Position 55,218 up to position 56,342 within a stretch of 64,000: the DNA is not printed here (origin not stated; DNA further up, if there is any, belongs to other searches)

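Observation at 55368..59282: Four-gene overlap-coupled operon: repeat-headed protein, Zn-finger DnaC/DnaI-like AAA+, Zn-ribbon GspF/PilC-like protein, small anchored protein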

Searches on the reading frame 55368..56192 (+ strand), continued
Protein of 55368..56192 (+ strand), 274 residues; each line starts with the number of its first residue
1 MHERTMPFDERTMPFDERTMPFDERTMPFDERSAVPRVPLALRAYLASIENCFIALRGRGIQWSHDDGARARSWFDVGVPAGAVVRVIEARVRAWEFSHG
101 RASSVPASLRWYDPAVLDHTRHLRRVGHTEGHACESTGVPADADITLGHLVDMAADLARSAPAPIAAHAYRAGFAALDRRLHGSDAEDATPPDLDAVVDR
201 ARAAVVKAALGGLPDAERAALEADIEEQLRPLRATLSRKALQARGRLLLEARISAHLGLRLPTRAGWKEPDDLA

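Call 89: search_protein_families(library=phrogs, alignment_id=A3, max_evalue=0.01)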
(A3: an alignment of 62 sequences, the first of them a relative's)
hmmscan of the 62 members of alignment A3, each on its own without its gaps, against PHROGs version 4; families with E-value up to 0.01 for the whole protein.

A. member 1, P0051 (269 aa): 0 families

B. families by the number of members that match (of 62 scanned): 6 families
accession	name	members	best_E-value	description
phrog_7498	-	35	4.1e-13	DnaD-like helicase loader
phrog_16826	-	7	1.1e-06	DnaD-like helicase loader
phrog_3061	-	1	0.0022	-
phrog_20257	-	1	0.0064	-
phrog_38799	-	1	0.0094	-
phrog_4834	-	1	0.0094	CII-like transcriptional activator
